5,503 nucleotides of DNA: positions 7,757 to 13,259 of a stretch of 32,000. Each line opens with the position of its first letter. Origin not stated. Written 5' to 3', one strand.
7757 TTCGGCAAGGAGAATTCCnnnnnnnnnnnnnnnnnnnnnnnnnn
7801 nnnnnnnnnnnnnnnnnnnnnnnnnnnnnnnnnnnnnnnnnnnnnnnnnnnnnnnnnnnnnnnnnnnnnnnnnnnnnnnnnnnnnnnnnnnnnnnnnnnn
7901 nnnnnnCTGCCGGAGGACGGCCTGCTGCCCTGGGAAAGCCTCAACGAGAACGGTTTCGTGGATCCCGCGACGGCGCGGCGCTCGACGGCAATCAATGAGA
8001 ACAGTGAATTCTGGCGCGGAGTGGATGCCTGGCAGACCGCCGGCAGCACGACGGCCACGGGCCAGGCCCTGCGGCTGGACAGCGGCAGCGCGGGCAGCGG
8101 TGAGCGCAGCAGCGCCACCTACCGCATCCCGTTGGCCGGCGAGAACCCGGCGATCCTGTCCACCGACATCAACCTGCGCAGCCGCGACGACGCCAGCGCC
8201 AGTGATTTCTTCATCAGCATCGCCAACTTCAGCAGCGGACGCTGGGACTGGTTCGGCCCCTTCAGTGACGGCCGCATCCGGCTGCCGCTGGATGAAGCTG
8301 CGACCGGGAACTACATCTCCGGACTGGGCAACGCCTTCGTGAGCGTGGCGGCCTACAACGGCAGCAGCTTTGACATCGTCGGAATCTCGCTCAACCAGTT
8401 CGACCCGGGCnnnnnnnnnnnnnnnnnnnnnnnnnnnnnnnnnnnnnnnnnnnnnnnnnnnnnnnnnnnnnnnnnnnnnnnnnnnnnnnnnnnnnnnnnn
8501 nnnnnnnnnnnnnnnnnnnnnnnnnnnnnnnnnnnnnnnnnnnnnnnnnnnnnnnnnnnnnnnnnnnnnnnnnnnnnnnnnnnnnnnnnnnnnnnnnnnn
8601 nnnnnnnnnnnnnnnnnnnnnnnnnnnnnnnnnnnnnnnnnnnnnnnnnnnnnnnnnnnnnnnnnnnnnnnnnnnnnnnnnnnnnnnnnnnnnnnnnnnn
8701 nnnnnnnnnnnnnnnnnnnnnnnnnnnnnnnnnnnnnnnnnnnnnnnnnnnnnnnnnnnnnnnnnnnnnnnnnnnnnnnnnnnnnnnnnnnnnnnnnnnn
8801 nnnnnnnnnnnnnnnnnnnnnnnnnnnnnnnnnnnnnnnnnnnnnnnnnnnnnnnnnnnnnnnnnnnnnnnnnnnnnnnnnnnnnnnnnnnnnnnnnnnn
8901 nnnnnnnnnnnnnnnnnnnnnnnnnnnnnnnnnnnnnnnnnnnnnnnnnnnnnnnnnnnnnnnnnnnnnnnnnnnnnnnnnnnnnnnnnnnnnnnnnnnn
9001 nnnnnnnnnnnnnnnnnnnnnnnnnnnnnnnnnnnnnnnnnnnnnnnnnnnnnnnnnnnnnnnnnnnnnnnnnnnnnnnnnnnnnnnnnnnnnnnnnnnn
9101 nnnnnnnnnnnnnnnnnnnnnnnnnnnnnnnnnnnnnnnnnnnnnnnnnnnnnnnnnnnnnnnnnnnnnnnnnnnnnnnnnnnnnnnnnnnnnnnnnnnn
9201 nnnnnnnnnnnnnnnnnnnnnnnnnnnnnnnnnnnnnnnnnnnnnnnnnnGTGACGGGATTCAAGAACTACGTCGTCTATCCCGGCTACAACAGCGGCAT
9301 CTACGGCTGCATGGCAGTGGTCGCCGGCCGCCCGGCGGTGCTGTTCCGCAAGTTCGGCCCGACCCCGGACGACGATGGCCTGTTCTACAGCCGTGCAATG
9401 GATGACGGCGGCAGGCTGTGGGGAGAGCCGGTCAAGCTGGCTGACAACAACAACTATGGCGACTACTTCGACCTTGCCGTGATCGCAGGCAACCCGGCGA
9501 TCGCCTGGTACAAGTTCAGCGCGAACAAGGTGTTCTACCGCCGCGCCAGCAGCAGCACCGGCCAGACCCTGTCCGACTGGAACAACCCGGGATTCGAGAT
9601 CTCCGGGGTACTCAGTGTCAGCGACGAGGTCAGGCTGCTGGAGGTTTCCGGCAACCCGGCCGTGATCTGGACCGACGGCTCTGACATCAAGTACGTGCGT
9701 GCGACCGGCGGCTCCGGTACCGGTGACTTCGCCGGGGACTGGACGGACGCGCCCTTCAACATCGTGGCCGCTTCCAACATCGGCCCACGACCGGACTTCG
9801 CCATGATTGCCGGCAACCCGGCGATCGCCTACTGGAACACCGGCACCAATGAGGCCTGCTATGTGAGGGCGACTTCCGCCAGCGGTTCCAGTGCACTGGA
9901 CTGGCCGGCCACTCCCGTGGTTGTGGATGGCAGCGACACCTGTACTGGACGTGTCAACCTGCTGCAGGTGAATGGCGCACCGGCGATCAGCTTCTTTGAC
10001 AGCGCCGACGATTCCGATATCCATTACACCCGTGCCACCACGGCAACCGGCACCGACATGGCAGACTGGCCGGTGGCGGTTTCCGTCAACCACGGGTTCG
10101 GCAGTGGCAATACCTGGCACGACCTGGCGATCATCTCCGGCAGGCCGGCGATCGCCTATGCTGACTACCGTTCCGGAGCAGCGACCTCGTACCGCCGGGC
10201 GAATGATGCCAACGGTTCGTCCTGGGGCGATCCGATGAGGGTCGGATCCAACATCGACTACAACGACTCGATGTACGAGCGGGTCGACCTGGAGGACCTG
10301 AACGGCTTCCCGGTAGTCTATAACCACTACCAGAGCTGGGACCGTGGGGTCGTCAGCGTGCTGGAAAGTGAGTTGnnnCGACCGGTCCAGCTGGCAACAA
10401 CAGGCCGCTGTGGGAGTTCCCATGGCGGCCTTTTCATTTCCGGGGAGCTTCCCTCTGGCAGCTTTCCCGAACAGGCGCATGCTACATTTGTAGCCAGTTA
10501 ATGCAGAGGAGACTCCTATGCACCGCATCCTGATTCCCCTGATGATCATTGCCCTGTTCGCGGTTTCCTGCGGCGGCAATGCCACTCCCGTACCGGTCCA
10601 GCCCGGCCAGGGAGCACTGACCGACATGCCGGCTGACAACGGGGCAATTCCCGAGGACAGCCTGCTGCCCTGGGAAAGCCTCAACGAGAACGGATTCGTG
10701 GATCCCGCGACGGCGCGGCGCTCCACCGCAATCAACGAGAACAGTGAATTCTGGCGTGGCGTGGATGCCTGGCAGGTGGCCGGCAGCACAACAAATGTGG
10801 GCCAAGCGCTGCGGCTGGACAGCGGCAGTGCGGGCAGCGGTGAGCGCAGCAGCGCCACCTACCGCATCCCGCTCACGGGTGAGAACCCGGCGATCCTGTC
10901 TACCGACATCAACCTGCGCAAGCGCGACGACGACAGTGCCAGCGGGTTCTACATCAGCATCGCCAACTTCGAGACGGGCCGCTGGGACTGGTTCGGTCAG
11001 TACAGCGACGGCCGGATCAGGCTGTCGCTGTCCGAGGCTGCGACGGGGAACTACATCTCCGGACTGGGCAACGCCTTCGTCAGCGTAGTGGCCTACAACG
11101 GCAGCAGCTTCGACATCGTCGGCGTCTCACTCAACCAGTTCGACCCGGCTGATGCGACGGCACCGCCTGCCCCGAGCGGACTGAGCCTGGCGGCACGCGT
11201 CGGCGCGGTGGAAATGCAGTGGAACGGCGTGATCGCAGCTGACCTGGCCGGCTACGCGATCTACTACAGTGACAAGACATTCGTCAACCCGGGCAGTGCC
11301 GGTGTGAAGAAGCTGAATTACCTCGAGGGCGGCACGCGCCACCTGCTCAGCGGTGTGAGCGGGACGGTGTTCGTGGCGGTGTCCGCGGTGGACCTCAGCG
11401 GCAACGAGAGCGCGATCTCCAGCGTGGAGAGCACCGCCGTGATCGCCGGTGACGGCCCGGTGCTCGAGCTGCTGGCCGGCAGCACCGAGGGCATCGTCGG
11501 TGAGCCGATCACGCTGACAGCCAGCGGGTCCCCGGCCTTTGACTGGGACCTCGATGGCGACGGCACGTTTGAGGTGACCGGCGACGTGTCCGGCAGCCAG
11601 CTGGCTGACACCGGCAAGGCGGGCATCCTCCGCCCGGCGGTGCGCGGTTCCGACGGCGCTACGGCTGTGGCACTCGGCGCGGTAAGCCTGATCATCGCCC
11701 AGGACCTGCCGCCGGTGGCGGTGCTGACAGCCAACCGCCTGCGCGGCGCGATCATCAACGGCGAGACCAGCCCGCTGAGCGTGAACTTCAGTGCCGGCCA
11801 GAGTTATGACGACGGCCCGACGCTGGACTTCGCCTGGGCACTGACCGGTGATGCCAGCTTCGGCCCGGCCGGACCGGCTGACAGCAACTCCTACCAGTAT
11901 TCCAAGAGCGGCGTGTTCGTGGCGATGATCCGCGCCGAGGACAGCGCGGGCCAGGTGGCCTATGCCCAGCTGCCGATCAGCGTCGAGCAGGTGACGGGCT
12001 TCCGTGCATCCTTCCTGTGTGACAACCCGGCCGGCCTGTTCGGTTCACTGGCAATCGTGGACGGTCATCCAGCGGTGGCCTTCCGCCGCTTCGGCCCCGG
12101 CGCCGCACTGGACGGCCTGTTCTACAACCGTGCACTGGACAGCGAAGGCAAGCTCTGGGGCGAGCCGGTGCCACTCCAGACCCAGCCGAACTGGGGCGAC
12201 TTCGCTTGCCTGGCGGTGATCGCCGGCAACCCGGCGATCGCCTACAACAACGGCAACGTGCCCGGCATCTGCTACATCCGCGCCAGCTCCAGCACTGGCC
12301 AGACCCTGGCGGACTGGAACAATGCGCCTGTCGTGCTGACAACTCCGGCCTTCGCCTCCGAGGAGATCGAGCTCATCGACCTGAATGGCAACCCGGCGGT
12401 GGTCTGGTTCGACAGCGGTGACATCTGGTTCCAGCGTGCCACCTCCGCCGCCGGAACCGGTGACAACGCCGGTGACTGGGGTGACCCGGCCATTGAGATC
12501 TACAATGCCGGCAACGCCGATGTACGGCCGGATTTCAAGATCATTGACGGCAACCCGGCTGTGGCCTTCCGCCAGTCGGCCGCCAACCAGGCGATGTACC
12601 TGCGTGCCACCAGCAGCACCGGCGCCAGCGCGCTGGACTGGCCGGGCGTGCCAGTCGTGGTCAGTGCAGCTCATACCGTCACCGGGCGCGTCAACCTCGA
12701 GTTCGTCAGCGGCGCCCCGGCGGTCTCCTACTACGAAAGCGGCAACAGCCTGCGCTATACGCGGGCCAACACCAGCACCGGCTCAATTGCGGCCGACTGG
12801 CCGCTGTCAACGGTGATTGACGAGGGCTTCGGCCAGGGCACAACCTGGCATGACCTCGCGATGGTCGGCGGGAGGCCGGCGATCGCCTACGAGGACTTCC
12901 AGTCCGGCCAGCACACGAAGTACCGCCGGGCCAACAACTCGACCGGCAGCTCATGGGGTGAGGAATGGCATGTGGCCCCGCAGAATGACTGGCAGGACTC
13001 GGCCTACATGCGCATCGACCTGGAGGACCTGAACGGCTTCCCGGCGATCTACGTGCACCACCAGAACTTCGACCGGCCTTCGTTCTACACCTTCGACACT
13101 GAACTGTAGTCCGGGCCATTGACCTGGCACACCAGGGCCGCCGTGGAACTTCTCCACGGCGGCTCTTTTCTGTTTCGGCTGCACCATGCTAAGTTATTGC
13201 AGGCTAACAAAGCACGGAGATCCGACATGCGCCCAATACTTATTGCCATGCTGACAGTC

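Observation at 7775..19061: Tandem array of four ~860-aa paralogous lipoproteins with FN3, 2x PKD-like domains and a 7-bladed repeat propeller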

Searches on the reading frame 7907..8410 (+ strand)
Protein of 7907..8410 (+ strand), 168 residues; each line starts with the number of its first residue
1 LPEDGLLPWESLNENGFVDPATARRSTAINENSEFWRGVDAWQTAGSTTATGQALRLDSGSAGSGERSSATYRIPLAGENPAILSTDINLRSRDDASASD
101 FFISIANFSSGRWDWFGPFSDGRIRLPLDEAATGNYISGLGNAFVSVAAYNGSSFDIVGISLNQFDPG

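Call 36: search_solved_structures(query=A4, max_evalue=10)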
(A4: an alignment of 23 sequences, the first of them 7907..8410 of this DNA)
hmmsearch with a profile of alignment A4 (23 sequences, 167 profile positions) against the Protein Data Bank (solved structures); distinct sequences matched with E-value up to 10: 3.
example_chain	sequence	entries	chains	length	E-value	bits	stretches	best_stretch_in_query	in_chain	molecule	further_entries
4zpm_A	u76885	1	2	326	0.52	13.5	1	54-111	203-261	Protein Pcdhac2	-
3er6_A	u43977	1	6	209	0.56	13.4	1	113-152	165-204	Putative transcriptional regulator protein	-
8jn4_H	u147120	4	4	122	0.63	13.2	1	38-103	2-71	Human antibody DENV-290 heavy chain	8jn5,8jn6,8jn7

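Call 42: predict_structure(alignment_id=A4)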
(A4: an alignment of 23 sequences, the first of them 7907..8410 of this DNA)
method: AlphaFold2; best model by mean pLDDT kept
length: 168 residues; sequences in the alignment: 23
mean_pLDDT: 88.8   pTM: 0.86
mean pLDDT of the five models: 88.8, 88.5, 88.5, 87.8, 87.5
residues with pLDDT >= 90: 116; 70-90: 34; 50-70: 12; < 50: 6
segments of 3 or more residues with pLDDT < 50: 26-31
pLDDT, mean of each block of 10 residues (from residue 1): 91 91 59 74 96 96 97 90 93 95 95 94 87 82 96 96 75
secondary structure, 60 per line:
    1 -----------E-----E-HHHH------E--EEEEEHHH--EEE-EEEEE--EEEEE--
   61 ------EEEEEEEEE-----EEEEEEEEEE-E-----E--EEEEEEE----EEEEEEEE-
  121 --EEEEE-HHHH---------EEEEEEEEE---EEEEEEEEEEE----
elements in order: H20-23 E33-37 E43-45 E47-51 E54-58 E67-75 E81-90 E101-107 E112-119 E123-127 H129-132 E142-150 E154-164

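Call 45: fold_search(model_id=the predicted structure, library=pdb)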
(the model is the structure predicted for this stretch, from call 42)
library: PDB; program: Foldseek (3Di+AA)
matches with E <= 10: 1506; with E <= 0.001: 16
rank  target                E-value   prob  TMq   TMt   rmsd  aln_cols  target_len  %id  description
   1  7qyd_A                3.3e-05  1.00  0.54  0.17   4.6       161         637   10  mosquitocidal Cry11Ba determined at pH 6.5 from naturally-occurring nanocrystals by Serial femtosecond crystallography (released 2022-07-27)
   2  7qyd_B                3.7e-05  1.00  0.51  0.16   5.3       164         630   11  mosquitocidal Cry11Ba determined at pH 6.5 from naturally-occurring nanocrystals by Serial femtosecond crystallography (released 2022-07-27)
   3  7qx5                  6.3e-05  1.00  0.52  0.17   4.9       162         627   12  mosquitocidal Cry11Aa-Y449F determined at pH 7 from naturally-occurring nanocrystals by Serial femtosecond crystallograp (released 2022-07-27)
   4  7r1e_A                6.7e-05  1.00  0.53  0.17   4.7       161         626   11  Mosquitocidal Cry11Ba determined at pH 10.4 from naturally-occurring nanocrystals by Serial femtosecond crystallograph (released 2022-07-27)
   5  2cdp_A                1.7e-04  1.00  0.46  0.54   5.2       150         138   15  Structure of a CBM6 in complex with neoagarohexaose (released 2006-02-08)
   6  2cdp_D                1.9e-04  1.00  0.40  0.49   5.9       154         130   12  Structure of a CBM6 in complex with neoagarohexaose (released 2006-02-08)
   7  7qx4                  2.0e-04  1.00  0.52  0.17   4.9       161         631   11  mosquitocidal Cry11Aa determined at pH 7 from naturally-occurring nanocrystals by Serial femtosecond crystallography (released 2022-07-27)
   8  1i5p                  2.0e-04  1.00  0.51  0.16   6.2       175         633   13  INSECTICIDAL CRYSTAL PROTEIN CRY2AA (released 2001-05-16)
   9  7qx6                  2.3e-04  1.00  0.52  0.17   4.9       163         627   11  mosquitocidal Cry11Aa-E583Q determined at pH 7 from naturally-occurring nanocrystals by Serial femtosecond crystallograp (released 2022-07-27)
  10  2cdo_A                2.6e-04  1.00  0.47  0.56   5.0       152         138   14  structure of agarase carbohydrate binding module in complex with neoagarohexaose (released 2006-02-16)
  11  7qx7                  3.7e-04  1.00  0.52  0.17   5.0       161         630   11  mosquitocidal Cry11Aa-F17Y determined at pH 7 from naturally-occurring nanocrystals by Serial femtosecond crystallograph (released 2022-07-27)
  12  2cdp_C                5.4e-04  1.00  0.42  0.53   5.8       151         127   12  Structure of a CBM6 in complex with neoagarohexaose (released 2006-02-08)
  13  8wc1                  6.4e-04  0.99  0.30  0.32   9.8       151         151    9  A carbohydrate binding domain of a putative pectate lyase (released 2024-09-18)
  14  4w8j                  7.1e-04  1.00  0.45  0.09   4.9       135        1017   10  Structure of the full-length insecticidal protein Cry1Ac reveals intriguing details of toxin packaging into in vivo form (released 2014-09-17)
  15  1w99                  9.2e-04  1.00  0.45  0.16   6.9       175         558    8  Mosquito-larvicidal toxin Cry4Ba from Bacillus thuringiensis ssp. Israelensis (released 2005-04-11)
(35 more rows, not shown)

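Call 81: find_homologous_proteins(query=A4, max_evalue=0.001)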
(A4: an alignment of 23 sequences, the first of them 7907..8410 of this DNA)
Query A4 (23 sequences) (168 aa, profile of the alignment): 2 proteins with E <= 0.001 among 8000 candidates.
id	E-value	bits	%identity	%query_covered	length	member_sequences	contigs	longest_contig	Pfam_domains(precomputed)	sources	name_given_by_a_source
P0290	6.6e-66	239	46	99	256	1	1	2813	-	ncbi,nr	ncbi:hypothetical protein IIA79_08055, partial [bacterium]|nr:hypothetical protein [bacterium]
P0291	1.0e-7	50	80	24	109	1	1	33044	-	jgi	jgi:hypothetical protein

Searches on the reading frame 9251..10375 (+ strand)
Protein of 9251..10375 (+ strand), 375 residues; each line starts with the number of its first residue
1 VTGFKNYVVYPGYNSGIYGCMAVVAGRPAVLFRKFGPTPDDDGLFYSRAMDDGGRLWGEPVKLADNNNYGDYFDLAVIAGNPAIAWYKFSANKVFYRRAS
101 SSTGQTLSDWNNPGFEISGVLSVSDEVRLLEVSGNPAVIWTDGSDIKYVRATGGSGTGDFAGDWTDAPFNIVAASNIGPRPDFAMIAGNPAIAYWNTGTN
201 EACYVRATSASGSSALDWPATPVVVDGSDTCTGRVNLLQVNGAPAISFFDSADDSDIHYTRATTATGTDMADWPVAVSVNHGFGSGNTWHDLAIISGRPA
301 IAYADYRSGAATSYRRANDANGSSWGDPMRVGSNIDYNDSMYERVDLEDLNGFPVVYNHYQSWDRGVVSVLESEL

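Call 27: find_homologous_proteins(query=A3, max_evalue=0.001)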
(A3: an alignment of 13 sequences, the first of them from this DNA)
Query A3 (13 sequences) (375 aa, profile of the alignment): 90 proteins with E <= 0.001 among 8000 candidates.
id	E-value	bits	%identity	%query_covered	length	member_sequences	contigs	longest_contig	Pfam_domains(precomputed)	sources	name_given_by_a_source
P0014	1.9e-135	469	68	100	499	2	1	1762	-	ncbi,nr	ncbi:hypothetical protein KDL44_16360, partial [bacterium]|nr:hypothetical protein [bacterium]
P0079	3.7e-117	409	41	85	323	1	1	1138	-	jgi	jgi:hypothetical protein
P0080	4.5e-103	362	37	86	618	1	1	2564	-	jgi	jgi:hypothetical protein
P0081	1.6e-90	321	34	83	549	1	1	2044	PF00801.27,PF18911.7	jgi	jgi:hypothetical protein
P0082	1.1e-84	302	38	86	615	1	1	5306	-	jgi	jgi:hypothetical protein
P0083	3.7e-83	297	34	83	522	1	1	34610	-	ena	-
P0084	6.3e-83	296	34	70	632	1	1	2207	-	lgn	-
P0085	9.0e-83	296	32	95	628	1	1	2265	-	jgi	-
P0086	8.5e-82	292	35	81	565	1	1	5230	PF16323.12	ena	-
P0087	2.8e-80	287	33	84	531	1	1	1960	-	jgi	jgi:hypothetical protein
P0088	2.0e-79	285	36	73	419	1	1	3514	-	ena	-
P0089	2.2e-78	281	30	91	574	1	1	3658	-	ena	-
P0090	1.2e-77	279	32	91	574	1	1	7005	-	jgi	-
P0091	6.2e-76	273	34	85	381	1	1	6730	-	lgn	-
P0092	2.2e-75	271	34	82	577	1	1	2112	-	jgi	-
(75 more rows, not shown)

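Call 37: search_solved_structures(query=A3, max_evalue=10)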
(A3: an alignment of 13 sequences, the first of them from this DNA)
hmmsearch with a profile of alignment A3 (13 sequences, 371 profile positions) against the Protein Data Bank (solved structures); distinct sequences matched with E-value up to 10: 5.
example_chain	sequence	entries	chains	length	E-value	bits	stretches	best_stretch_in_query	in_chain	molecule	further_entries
6e9y_A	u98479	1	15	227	0.11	13.9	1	275-355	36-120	DHF38 filament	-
7p1q_A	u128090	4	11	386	0.43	12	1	143-195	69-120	Extracellular sialidase/neuraminidase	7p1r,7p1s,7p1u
3blp_X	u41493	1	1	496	0.47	11.9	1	228-289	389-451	Alpha-amylase 1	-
3dhp_A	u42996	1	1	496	0.47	11.9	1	228-289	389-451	Alpha-amylase 1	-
7p1v_A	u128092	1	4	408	0.48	11.8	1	143-195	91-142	Extracellular sialidase/neuraminidase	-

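Call 55: search_protein_families(library=pfam, alignment_id=A3, max_evalue=1)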
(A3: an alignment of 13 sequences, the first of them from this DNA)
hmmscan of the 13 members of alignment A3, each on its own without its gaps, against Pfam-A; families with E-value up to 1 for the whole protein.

A. member 1, seq(375 aa): 0 families

B. families by the number of members that match (of 13 scanned): 4 families
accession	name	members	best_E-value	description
PF02254.24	TrkA_N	1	0.0024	TrkA-N domain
PF12079.13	DUF3558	1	0.008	Protein of unknown function (DUF3558)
PF14399.12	BtrH_N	1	0.05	Butirosin biosynthesis protein H, N-terminal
PF21558.3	Pept_S41_N_bact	1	0.058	Bacteroidetes, Peptidase, S41 family, N-terminal domain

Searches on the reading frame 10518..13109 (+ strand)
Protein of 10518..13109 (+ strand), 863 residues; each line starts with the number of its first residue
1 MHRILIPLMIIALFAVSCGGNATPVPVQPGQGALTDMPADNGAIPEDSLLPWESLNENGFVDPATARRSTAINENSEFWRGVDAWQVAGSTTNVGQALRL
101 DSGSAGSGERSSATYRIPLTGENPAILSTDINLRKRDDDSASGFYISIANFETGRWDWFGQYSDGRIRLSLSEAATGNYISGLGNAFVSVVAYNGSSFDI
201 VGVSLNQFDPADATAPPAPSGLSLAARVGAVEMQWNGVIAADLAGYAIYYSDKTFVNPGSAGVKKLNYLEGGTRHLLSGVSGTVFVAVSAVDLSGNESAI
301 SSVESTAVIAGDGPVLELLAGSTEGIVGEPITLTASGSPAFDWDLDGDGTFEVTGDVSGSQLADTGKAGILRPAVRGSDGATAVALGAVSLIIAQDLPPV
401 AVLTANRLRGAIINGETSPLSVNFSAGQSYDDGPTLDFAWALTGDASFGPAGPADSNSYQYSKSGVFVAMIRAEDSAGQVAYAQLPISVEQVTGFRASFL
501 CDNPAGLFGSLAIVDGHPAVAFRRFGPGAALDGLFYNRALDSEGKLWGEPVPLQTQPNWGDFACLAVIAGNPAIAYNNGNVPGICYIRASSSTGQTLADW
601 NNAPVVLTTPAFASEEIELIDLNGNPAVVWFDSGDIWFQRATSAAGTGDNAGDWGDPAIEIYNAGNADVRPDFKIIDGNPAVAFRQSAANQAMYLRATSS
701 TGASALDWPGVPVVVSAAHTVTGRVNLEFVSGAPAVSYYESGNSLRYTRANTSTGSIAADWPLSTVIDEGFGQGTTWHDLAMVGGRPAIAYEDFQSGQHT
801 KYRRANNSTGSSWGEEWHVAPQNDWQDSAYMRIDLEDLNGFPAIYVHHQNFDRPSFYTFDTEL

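Call 5: search_protein_families(library=pfam, proteins=[window:10518-13109:+], max_evalue=1)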
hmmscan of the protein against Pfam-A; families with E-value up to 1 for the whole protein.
window:10518-13109:+ (863 aa): 2 families
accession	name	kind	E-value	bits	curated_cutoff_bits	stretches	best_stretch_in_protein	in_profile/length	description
PF18911.6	PKD_4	-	0.0077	16.7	27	1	419-481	17-76/85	PKD domain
PF12079.13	DUF3558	-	0.063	13.7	34.1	1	550-602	97-148/173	Protein of unknown function (DUF3558)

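Call 6: search_protein_families(library=ncbifam, proteins=[window:10518-13109:+], max_evalue=1)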
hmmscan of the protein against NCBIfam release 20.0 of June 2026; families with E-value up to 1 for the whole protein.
window:10518-13109:+ (863 aa): 2 families
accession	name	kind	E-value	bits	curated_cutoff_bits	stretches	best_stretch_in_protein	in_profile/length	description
NF045730.1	VlpC_Nterm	exception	0.042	14.1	160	1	5-35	17-47/87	variant surface lipoprotein VlpC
NF058578.1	CPR_pilus_PamR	equivalog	0.11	11.4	300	1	458-485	207-234/297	pilus system RbmA-like protein PamR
